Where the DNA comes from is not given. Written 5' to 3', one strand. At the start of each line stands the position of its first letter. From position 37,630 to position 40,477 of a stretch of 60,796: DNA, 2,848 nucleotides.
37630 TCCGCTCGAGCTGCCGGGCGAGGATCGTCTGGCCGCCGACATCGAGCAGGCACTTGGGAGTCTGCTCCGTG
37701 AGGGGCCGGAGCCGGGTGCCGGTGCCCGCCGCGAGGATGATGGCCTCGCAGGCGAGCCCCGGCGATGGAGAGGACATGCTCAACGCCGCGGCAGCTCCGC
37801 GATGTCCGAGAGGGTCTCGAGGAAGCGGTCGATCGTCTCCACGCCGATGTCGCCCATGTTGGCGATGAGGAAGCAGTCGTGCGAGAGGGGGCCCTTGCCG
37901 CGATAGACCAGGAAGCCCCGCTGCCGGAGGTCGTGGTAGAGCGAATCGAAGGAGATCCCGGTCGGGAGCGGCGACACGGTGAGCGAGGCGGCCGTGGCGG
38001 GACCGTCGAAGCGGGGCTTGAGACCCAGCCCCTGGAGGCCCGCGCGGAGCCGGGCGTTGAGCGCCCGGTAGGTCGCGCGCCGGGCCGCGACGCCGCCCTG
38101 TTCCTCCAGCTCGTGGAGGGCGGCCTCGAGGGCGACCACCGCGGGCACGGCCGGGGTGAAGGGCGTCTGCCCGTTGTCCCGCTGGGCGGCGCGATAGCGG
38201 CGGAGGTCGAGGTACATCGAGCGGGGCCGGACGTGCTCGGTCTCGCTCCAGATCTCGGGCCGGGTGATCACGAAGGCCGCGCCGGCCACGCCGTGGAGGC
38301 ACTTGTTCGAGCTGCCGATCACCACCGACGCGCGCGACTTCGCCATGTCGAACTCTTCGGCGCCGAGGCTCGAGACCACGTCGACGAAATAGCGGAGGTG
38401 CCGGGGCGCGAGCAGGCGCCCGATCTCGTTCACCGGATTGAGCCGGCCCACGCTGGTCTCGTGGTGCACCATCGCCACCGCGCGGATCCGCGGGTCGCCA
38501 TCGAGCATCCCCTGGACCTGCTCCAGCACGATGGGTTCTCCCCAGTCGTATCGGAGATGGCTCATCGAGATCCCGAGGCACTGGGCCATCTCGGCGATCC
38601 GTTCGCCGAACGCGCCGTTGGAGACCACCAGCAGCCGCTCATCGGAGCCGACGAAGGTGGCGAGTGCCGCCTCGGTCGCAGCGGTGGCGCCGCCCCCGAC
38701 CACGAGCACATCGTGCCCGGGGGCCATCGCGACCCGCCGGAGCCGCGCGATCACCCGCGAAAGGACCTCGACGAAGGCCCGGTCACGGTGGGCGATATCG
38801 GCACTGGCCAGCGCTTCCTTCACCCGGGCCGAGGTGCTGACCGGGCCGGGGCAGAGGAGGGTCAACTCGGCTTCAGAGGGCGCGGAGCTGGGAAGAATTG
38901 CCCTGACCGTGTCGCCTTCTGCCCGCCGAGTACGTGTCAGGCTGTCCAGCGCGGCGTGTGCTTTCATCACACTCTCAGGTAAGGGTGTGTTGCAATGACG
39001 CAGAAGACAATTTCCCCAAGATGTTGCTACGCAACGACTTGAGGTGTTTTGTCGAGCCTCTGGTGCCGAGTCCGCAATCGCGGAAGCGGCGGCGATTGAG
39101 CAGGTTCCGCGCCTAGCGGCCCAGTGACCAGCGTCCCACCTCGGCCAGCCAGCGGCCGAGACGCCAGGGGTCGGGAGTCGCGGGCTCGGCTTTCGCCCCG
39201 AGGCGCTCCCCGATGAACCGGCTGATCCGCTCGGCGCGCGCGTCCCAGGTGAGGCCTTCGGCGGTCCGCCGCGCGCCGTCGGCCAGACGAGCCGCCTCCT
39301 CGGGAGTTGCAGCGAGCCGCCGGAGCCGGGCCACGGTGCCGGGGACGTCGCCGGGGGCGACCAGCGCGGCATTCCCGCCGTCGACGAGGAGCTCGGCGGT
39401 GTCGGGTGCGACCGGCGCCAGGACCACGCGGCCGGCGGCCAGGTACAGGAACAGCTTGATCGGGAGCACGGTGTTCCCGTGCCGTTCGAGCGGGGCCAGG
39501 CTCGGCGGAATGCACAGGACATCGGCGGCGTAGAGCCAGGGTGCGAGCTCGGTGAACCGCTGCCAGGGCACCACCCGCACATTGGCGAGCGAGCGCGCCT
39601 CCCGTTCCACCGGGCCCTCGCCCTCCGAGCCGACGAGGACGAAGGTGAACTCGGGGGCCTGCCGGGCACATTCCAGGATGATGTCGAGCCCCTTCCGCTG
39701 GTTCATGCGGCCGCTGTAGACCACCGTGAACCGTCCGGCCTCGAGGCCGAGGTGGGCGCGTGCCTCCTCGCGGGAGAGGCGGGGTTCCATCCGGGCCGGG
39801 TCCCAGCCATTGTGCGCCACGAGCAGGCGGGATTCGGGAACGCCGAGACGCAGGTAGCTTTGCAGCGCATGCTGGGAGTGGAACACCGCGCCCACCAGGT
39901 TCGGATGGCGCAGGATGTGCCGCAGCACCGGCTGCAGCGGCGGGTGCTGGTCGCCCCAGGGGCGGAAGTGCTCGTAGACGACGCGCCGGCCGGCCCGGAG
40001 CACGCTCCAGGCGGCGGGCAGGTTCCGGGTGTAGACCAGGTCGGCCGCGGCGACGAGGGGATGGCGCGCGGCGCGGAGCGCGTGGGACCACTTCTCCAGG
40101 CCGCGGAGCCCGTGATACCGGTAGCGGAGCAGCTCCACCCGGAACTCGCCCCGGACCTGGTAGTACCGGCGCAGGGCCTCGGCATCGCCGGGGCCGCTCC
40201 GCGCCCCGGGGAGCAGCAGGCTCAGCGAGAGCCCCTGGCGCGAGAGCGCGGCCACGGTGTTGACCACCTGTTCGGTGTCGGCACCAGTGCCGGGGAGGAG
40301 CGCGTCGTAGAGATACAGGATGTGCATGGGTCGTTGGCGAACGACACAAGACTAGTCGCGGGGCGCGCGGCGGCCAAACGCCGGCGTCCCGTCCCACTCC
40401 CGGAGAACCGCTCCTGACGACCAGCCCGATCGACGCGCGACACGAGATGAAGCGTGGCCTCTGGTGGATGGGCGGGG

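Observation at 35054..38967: PhnW-like aminotransferase + LicC/PntC-like cytidylyltransferase + two tandem CDP-alcohol phosphatidyltransferases: candidate pathway installing an aminophosphonate (or amino-alcohol phosphate) head group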

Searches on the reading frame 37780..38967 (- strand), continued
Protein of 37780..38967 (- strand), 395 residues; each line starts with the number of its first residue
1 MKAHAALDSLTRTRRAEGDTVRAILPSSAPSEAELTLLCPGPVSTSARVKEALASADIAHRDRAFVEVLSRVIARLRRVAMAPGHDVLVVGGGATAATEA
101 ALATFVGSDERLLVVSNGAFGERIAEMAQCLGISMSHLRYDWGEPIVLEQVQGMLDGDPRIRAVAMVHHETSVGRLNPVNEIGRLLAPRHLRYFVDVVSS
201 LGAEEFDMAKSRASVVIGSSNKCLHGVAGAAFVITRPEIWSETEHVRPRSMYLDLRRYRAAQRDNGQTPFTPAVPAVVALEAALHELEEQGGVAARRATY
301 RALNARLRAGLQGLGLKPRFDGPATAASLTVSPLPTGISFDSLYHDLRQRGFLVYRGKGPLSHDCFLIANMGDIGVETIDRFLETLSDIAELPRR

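Call 83: find_homologous_proteins(query=L078:9953-11125:+, max_evalue=1e-30)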
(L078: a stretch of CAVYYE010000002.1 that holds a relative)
Query L078:9953-11125:+ (390 aa): 3021 proteins with E <= 1e-30 among 8000 candidates; the best 120 are listed.
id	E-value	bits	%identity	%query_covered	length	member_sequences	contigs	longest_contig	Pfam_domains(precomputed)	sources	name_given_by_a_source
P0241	4.4e-201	686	79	97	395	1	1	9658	PF00266.26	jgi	-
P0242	4.4e-193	659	75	100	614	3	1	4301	PF00266.26,PF12804.14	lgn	-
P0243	4.9e-193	659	75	97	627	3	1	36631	PF00266.26,PF12804.14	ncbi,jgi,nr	ncbi:MAG: aminotransferase [Deltaproteobacteria bacterium]|nr:aminotransferase [Deltaproteobacteria 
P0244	1.3e-192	658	76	97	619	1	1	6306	PF00266.26,PF12804.14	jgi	jgi:2-aminoethylphosphonate-pyruvate transaminase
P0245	4.1e-192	656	75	96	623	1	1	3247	PF00266.26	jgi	jgi:2-aminoethylphosphonate-pyruvate transaminase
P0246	4.6e-192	656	74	96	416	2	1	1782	PF00266.26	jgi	jgi:2-aminoethylphosphonate-pyruvate transaminase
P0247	9.8e-192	655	74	98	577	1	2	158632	PF00266.26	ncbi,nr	ncbi:MAG: aminotransferase class V-fold PLP-dependent enzyme [Deltaproteobacteria bacterium]|nr:amin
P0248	1.2e-191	655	74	98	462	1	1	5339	PF00266.26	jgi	jgi:2-aminoethylphosphonate-pyruvate transaminase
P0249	1.5e-191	654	75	98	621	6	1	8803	PF00266.26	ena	-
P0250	1.6e-191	654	74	97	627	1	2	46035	PF00266.26,PF12804.14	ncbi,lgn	-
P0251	2.8e-191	653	74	97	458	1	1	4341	PF00266.26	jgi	jgi:2-aminoethylphosphonate-pyruvate transaminase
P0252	6.9e-191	652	75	96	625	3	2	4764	PF00266.26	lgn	-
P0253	6.9e-190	649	74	99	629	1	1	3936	PF00266.26,PF12804.14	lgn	-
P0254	1.2e-189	648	74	99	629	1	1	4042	PF00266.26,PF12804.14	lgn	-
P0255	1.3e-189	648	73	98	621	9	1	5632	PF00266.26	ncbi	-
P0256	1.9e-189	647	73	98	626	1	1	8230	PF00266.26,PF12804.14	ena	-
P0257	2.0e-189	647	73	98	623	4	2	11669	PF00266.26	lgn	-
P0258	2.0e-189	647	73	98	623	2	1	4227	PF00266.26,PF12804.14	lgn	-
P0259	2.7e-189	647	74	98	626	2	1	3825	PF00266.26,PF12804.14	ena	-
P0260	3.6e-189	646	73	98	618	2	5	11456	PF00266.26,PF12804.14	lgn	-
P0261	6.1e-189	646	73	98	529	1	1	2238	PF00266.26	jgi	jgi:2-aminoethylphosphonate-pyruvate transaminase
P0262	1.3e-188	645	72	99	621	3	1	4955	PF00266.26,PF12804.14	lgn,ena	-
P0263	1.3e-188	645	72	98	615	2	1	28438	PF00266.26,PF12804.14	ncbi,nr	ncbi:MAG: aminotransferase class V-fold PLP-dependent enzyme [Myxococcales bacterium]|nr:aminotransf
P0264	1.6e-188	644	72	99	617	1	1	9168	PF00266.26,PF12804.14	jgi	jgi:2-aminoethylphosphonate-pyruvate transaminase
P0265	1.9e-188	644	72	98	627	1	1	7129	PF00266.26,PF12804.14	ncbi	-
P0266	2.0e-188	644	73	98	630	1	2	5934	PF00266.26,PF12804.14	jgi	jgi:2-aminoethylphosphonate-pyruvate transaminase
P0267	2.3e-188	644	73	97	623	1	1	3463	PF00266.26,PF12804.14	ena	-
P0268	3.2e-188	643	73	98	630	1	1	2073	PF00266.26,PF12804.14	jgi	jgi:2-aminoethylphosphonate-pyruvate transaminase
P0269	3.3e-188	643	71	100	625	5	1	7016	PF00266.26,PF12804.14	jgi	-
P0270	3.5e-188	643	73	99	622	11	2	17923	PF00266.26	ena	-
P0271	3.6e-188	643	73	98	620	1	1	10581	PF00266.26,PF12804.14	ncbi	-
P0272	4.5e-188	643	74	99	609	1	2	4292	PF00266.26,PF12804.14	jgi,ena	-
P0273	4.7e-188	643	74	98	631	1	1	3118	PF00266.26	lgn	-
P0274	5.4e-188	643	73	99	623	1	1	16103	PF00266.26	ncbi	-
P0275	6.4e-188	642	73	98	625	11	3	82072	PF00266.26,PF12804.14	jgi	jgi:2-aminoethylphosphonate-pyruvate transaminase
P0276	6.8e-188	642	73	98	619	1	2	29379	PF00266.26,PF12804.14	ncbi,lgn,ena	-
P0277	9.2e-188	642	74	98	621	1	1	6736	PF00266.26,PF12804.14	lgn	-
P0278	1.1e-187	642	73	99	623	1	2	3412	PF00266.26,PF12804.14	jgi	jgi:2-aminoethylphosphonate-pyruvate transaminase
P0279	1.4e-187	641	73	98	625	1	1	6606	PF00266.26,PF12804.14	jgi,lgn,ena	-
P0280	2.1e-187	641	73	98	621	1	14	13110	PF00266.26,PF12804.14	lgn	-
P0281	2.4e-187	640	72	99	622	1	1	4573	PF00266.26,PF12804.14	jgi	jgi:2-aminoethylphosphonate-pyruvate transaminase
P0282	3.8e-187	640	73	97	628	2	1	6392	PF00266.26,PF12804.14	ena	-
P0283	5.8e-187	639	74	96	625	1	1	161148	PF00266.26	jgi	jgi:2-aminoethylphosphonate-pyruvate transaminase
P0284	8.9e-187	639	73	97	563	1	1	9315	PF00266.26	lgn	-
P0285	1.8e-186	638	73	98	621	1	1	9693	PF00266.26,PF12804.14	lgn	-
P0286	1.9e-186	637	73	98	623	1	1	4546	PF00266.26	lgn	-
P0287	2.1e-186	637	72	97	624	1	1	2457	PF00266.26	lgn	-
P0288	2.3e-186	637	72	98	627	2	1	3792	PF00266.26,PF12804.14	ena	-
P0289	2.3e-186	637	73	98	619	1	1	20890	PF00266.26,PF12804.14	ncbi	ncbi:hypothetical protein BH11MYX3_BH11MYX3_12840 [soil metagenome]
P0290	2.5e-186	637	73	98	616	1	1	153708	PF00266.26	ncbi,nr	ncbi:MAG: alanine--glyoxylate aminotransferase family protein [Kofleriaceae bacterium]|nr:alanine--g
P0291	3.3e-186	637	72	98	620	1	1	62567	PF00266.26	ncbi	-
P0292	3.5e-186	637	73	98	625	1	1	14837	PF00266.26,PF12804.14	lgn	-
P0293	3.6e-186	637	71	97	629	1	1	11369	PF00266.26,PF12804.14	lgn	-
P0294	4.5e-186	636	74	98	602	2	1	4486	PF00266.26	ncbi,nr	ncbi:MAG TPA: alanine--glyoxylate aminotransferase family protein, partial [Kofleriaceae bacterium]|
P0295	4.8e-186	636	72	100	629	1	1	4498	PF00266.26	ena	-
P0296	6.9e-186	636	72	98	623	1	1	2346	PF00266.26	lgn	-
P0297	7.0e-186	636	72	99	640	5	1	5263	PF00266.26,PF12804.14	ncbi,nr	ncbi:MAG: aminotransferase class V-fold PLP-dependent enzyme [Myxococcota bacterium]|nr:aminotransfe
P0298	8.9e-186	635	71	99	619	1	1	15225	PF00266.26,PF12804.14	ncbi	-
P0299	1.5e-185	635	73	99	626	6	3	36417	PF00266.26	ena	-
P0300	1.8e-185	634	72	96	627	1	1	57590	PF00266.26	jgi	jgi:2-aminoethylphosphonate-pyruvate transaminase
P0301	1.9e-185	634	73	98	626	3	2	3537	PF00266.26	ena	-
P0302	2.3e-185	634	74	98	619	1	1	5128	PF00266.26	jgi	jgi:2-aminoethylphosphonate-pyruvate transaminase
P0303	2.6e-185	634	72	98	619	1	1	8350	PF00266.26,PF12804.14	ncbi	-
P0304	3.1e-185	634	72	98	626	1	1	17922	PF00266.26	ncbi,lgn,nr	ncbi:MAG TPA: alanine--glyoxylate aminotransferase family protein [Kofleriaceae bacterium]|nr:alanin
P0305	4.3e-185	633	74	98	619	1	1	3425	PF00266.26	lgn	-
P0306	5.9e-185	633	74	96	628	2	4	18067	PF00266.26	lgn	-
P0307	8.3e-185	632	72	98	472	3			PF00266.26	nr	nr:alanine--glyoxylate aminotransferase family protein [Deltaproteobacteria bacterium]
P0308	8.6e-185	632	74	96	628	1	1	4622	PF00266.26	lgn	-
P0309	9.3e-185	632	73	98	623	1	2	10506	PF00266.26,PF12804.14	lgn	-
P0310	9.4e-185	632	72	97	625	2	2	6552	PF00266.26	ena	-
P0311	1.0e-184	632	73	97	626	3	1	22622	PF00266.26,PF12804.14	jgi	jgi:2-aminoethylphosphonate-pyruvate transaminase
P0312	1.4e-184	631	73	96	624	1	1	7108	PF00266.26,PF12804.14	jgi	-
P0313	1.7e-184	631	72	99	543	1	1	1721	PF00266.26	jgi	jgi:2-aminoethylphosphonate-pyruvate transaminase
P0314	1.9e-184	631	72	98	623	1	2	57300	PF00266.26,PF12804.14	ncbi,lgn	-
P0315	2.6e-184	630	72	98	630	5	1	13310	PF00266.26,PF12804.14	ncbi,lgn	-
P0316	2.9e-184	630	73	97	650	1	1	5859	PF00266.26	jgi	jgi:2-aminoethylphosphonate-pyruvate transaminase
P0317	3.6e-184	630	72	98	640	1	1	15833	PF00266.26,PF12804.14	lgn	-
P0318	5.7e-184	629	71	98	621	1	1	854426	PF00266.26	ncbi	-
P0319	6.7e-184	629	72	98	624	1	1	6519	PF00266.26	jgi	jgi:2-aminoethylphosphonate-pyruvate transaminase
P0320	1.4e-183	628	73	98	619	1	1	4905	PF00266.26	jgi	jgi:2-aminoethylphosphonate-pyruvate transaminase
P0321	1.5e-183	628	72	97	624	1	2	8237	PF00266.26,PF12804.14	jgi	jgi:2-aminoethylphosphonate-pyruvate transaminase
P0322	2.0e-183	628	71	96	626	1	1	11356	PF00266.26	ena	-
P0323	2.0e-183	628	71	96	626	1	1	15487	PF00266.26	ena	-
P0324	2.8e-183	627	72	97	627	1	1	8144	PF00266.26,PF12804.14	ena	-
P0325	3.4e-183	627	72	99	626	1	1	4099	PF00266.26,PF12804.14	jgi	jgi:2-aminoethylphosphonate-pyruvate transaminase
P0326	3.6e-183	627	73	96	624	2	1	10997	PF00266.26,PF12804.14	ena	-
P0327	6.1e-183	626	73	96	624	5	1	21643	PF00266.26,PF12804.14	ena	-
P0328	6.7e-183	626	72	98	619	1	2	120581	PF00266.26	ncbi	ncbi:MAG: alanine--glyoxylate aminotransferase family protein [Kofleriaceae bacterium]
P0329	7.1e-183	626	71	97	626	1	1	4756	PF00266.26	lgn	-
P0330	7.4e-183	626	72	97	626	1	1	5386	PF00266.26,PF12804.14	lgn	-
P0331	1.3e-182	625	71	96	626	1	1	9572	PF00266.26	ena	-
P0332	1.3e-182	625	71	96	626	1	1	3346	PF00266.26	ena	-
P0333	1.3e-182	625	71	96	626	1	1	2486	PF00266.26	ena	-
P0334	1.3e-182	625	72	97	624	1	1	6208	PF00266.26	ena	-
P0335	2.7e-182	624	72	97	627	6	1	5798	PF00266.26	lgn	-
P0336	4.1e-182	623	71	97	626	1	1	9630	PF00266.26,PF12804.14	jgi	jgi:2-aminoethylphosphonate-pyruvate transaminase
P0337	4.1e-182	623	72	97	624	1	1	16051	PF00266.26,PF12804.14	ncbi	-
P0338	4.6e-182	623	74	96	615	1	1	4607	PF00266.26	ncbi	-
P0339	4.9e-182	623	72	98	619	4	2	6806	PF00266.26,PF12804.14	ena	-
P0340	5.2e-182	623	72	96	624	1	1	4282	PF00266.26,PF12804.14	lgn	-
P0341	7.7e-182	622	73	98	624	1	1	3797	PF00266.26,PF12804.14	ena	-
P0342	1.2e-181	622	70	97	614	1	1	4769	PF00266.26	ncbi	ncbi:MAG: pyridoxal-phosphate-dependent aminotransferase family protein [Acidobacteriota bacterium]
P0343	1.2e-181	622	71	98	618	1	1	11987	PF00266.26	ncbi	-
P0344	2.2e-181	621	73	96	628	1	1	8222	PF00266.26,PF12804.14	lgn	-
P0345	2.5e-181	621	71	100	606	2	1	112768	PF00266.26,PF12804.14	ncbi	ncbi:MAG TPA: aminotransferase class V-fold PLP-dependent enzyme [Kofleriaceae bacterium]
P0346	2.7e-181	621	73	96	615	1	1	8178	PF00266.26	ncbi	-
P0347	3.5e-181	620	70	97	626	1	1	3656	PF00266.26,PF12804.14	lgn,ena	-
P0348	3.6e-181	620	72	98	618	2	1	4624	PF00266.26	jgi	jgi:2-aminoethylphosphonate-pyruvate transaminase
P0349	5.0e-181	620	72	96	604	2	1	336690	PF00266.26,PF12804.14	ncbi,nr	ncbi:MAG: alanine--glyoxylate aminotransferase family protein [Myxococcota bacterium]|nr:alanine--gl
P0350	6.5e-181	619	72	99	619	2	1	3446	PF00266.26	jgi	jgi:2-aminoethylphosphonate-pyruvate transaminase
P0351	7.2e-181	619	71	96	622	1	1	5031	PF00266.26,PF12804.14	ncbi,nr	ncbi:MAG TPA: aminotransferase class V-fold PLP-dependent enzyme [Kofleriaceae bacterium]|nr:aminotr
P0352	1.1e-180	619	73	97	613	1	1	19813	PF00266.26,PF12804.14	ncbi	-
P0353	1.1e-180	619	71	97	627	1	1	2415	PF00266.26,PF12804.14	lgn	-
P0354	1.2e-180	618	71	99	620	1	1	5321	PF00266.26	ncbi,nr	ncbi:MAG TPA: alanine--glyoxylate aminotransferase family protein [Kofleriaceae bacterium]|nr:alanin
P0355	1.3e-180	618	70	98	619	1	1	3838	PF00266.26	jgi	-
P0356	1.3e-180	618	70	98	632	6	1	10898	PF00266.26,PF12804.14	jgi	jgi:2-aminoethylphosphonate-pyruvate transaminase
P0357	2.2e-180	618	70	98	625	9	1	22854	PF00266.26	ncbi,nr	ncbi:MAG: aminotransferase class V-fold PLP-dependent enzyme [Kofleriaceae bacterium]|nr:aminotransf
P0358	2.8e-180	617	71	98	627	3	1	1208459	PF00266.26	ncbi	-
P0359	3.2e-180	617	73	98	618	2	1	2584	PF00266.26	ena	-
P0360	3.4e-180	617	70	99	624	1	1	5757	PF00266.26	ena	-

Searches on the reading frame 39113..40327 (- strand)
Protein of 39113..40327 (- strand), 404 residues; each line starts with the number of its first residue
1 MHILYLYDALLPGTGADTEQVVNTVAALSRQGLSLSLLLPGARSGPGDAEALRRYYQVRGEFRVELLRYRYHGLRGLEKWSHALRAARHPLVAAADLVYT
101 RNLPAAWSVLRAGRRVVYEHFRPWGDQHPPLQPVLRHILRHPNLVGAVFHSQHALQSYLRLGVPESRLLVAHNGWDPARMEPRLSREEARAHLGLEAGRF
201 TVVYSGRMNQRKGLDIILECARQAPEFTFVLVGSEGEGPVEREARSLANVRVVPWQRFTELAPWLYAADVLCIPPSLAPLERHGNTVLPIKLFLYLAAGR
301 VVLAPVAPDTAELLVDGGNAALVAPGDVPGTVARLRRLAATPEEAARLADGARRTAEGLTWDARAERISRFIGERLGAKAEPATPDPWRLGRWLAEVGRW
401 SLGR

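Call 5: search_protein_families(library=pfam, proteins=[window:39113-40327:-], max_evalue=0.01)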
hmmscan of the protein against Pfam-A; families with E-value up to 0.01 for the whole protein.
window:39113-40327:- (404 aa): 4 families
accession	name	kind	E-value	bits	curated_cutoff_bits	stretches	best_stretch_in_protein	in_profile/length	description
PF13692.12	Glyco_trans_1_4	-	9.3e-15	55.6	27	1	200-339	2-140/142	Glycosyl transferases group 1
PF00534.26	Glycos_transf_1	-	2.9e-11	43.6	26.4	1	186-354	2-171/172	Glycosyl transferases group 1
PF13524.12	Glyco_trans_1_2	-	2.4e-08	34.5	25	1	217-368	5-142/144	Glycosyl transferase-like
PF13439.12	Glyco_transf_4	-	5.2e-08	33.5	28.5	1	21-179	8-170/170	Glycosyltransferase Family 4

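Call 6: search_protein_families(library=ncbifam, proteins=[window:39113-40327:-], max_evalue=0.01)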
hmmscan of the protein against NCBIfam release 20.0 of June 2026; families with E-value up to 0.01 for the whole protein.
window:39113-40327:- (404 aa): 15 families
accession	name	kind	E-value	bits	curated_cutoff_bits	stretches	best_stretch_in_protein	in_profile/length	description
NF007640.0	PRK10307.1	subfamily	3.3e-21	75.7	276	1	151-358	179-389/411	WcaI family glycosyltransferase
NF053787.1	GlcN_PG_synth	equivalog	1.4e-10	40.6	480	1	156-272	156-266/361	N-acetylglucosaminyl phosphatidylglycerol synthase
TIGR04007.1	wcaI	equivalog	1.3e-08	33.9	800.45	1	162-357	192-393/407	colanic acid biosynthesis glycosyltransferase WcaI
TIGR03449.1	mycothiol_MshA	equivalog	4.6e-08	32.4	462.5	1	165-370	187-398/406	D-inositol-3-phosphate glycosyltransferase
TIGR04063.1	stp3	hypoth_equivalog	8.2e-08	31.5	442.05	1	161-366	175-386/397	TIGR04063 family PEP-CTERM/XrtA system glycosyltransferase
NF047676.1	TeichurnBiosyTuaH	equivalog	1e-05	24.6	550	1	198-312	213-326/384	teichuronic acid biosynthesis protein TuaH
TIGR02149.1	glgA_Coryne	subfamily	2.7e-05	23.5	302.4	1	162-368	165-383/391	glycogen synthase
TIGR03088.1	stp2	hypoth_equivalog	0.00048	19.3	409.05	1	115-357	107-354/374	TIGR03088 family PEP-CTERM/XrtA system glycosyltransferase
NF038295.1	EPS_HpsP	equivalog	0.00082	18.5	550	1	135-238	143-250/388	hormogonium polysaccharide biosynthesis glycosyltransferase HpsP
NF053513.1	Gtran_IagA_BgsA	equivalog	0.0011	18.1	460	1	170-246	131-208/333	LTA glycolipid anchor biosynthesis glycosyltransferase, IagA/BgsA family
NF041876.1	EPS_EpsE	equivalog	0.0013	18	400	0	301-357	321-377/389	exopolysaccharide biosynthesis GT4 family glycosyltransferase EpsE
TIGR04157.1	glyco_rSAM_CFB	subfamily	0.0021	17.1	400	1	161-225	188-257/406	TIGR04157 family glycosyltransferase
TIGR04047.1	MSMEG_0565_glyc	hypoth_equivalog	0.0028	16.8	259.85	0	296-367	297-366/373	MSMEG_0565 family glycosyltransferase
NF049987.1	DaglGlyslTfaseDgs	equivalog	0.007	15.3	500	1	163-233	121-192/332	processive diacylglycerol alpha-glucosyltransferase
NF047684.1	TeichurnBiosyTuaC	equivalog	0.0074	15.2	550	0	182-274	202-296/391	teichuronic acid biosynthesis protein TuaC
